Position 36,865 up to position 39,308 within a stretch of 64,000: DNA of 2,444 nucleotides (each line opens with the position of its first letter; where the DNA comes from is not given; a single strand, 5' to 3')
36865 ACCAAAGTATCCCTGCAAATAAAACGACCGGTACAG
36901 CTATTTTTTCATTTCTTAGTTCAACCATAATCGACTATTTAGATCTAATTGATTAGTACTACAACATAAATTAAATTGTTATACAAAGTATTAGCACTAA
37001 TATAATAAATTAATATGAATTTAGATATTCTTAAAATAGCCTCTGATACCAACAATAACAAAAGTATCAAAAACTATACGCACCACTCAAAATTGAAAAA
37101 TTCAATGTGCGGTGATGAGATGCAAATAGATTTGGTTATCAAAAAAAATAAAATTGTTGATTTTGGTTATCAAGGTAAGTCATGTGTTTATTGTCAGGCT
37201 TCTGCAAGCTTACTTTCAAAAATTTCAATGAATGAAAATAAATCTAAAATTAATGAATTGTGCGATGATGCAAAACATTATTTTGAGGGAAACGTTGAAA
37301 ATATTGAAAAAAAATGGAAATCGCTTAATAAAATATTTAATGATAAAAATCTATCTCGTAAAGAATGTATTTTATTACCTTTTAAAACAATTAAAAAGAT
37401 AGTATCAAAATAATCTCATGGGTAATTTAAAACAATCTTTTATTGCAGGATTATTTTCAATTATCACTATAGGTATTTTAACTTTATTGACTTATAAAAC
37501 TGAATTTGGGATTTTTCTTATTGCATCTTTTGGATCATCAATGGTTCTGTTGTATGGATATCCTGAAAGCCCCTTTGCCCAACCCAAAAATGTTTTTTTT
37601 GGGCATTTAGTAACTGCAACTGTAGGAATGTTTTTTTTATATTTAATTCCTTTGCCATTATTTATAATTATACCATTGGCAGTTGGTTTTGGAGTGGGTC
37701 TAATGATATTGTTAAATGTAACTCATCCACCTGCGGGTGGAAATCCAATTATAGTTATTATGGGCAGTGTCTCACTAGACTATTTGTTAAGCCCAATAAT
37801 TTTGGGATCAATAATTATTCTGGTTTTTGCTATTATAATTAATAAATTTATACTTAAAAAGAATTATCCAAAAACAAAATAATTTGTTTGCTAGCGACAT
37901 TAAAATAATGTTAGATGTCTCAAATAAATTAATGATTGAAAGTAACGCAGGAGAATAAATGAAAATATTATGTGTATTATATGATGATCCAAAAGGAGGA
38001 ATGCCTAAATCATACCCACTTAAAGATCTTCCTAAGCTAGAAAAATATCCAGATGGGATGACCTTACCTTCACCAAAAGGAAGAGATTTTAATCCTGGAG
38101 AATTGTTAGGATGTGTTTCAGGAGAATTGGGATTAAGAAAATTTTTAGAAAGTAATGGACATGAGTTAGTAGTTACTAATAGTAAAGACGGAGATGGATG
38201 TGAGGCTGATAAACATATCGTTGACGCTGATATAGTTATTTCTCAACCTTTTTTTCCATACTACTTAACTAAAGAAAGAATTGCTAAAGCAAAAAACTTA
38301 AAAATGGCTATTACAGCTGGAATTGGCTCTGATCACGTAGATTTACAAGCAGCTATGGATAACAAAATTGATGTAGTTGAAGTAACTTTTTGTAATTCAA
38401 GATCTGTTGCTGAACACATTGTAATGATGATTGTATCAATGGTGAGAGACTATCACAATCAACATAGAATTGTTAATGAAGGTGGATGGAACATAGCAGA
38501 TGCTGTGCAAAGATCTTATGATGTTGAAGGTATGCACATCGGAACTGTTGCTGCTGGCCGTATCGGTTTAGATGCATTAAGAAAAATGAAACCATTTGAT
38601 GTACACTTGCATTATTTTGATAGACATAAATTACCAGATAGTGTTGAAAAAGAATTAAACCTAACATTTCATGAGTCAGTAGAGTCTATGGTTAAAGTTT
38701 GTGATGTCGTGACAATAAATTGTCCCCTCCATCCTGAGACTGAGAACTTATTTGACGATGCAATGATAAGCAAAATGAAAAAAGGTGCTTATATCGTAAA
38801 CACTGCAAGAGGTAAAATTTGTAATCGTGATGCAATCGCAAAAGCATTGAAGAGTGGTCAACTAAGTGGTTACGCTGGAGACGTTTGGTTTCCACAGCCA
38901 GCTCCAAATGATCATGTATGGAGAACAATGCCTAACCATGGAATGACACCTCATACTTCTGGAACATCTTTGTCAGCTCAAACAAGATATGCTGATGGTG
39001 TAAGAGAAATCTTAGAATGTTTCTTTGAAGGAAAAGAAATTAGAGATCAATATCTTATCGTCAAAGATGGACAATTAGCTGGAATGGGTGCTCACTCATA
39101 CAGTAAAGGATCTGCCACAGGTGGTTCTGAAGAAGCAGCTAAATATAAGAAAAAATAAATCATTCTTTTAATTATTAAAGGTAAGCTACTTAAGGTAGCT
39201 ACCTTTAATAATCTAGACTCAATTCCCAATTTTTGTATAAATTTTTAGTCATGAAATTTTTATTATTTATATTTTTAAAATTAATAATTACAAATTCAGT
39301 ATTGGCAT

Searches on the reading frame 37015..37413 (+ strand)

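Call 15: search_protein_families(library=pfam, proteins=[window:37015-37413:+], max_evalue=0.001)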
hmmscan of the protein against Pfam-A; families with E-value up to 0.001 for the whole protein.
window:37015-37413:+ (132 aa): 1 family
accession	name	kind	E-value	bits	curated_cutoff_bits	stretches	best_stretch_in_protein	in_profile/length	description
PF01592.21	NifU_N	-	5.5e-07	30.2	22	1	17-73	18-77/127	NifU-like N terminal domain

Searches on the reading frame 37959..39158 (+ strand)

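Call 69: search_protein_families(library=ncbifam, proteins=[window:37959-39158:+], max_evalue=0.00001)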
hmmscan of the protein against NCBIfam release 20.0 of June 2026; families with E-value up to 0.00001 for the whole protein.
window:37959-39158:+ (399 aa): 21 families
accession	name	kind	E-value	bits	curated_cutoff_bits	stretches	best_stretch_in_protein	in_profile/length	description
NF005750.0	PRK07574.1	equivalog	3e-200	665.2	329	1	2-384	3-385/386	NAD-dependent formate dehydrogenase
TIGR01327.1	PGDH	equivalog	4.1e-46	157.8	454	1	85-353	36-298/525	phosphoglycerate dehydrogenase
NF008759.0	PRK11790.1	equivalog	2.5e-39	135.1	404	1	102-355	65-316/410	phosphoglycerate dehydrogenase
NF005069.0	PRK06487.1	equivalog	2.5e-37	128.6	448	1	85-362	44-317/320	2-hydroxyacid dehydrogenase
NF009714.1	PRK13243.1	equivalog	2.5e-35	122.4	455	1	105-360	59-317/332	glyoxylate reductase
NF005387.0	PRK06932.1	equivalog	1.5e-34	119.4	492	1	86-356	41-310/314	2-hydroxyacid dehydrogenase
NF006263.0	PRK08410.1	equivalog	1.7e-34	119.6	389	1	83-359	36-310/311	D-2-hydroxyacid dehydrogenase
NF000492.1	vanH_gen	exception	2e-28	99.3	540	1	114-309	67-251/312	D-lactate dehydrogenase VanH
NF041369.1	Dhydh_Halo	equivalog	3e-27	95.7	400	1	122-362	64-301/305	D-2-hydroxyacid dehydrogenase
NF011938.0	PRK15409.1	equivalog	3.3e-25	88.8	492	1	105-345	58-296/324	glyoxylate/hydroxypyruvate reductase GhrB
NF000371.1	vanH_Agroup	exception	3.3e-24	85.7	700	1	112-309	70-256/322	VanH-A/VanH-Pt family D-lactate dehydrogenase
NF005027.0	PRK06436.1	equivalog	1.5e-23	83.4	261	1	103-359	39-283/303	2-hydroxyacid dehydrogenase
NF001309.0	PRK00257.1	equivalog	1.7e-23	83.2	434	1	184-357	109-279/379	4-phosphoerythronate dehydrogenase PdxB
NF000151.1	vanH-Ac1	exception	5.2e-22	78.6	750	1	117-309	106-287/351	D-lactate dehydrogenase VanH-Ac1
NF000128.1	vanH-Sc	exception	6e-22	78.2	650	1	117-309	90-271/337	D-lactate dehydrogenase VanH-Sc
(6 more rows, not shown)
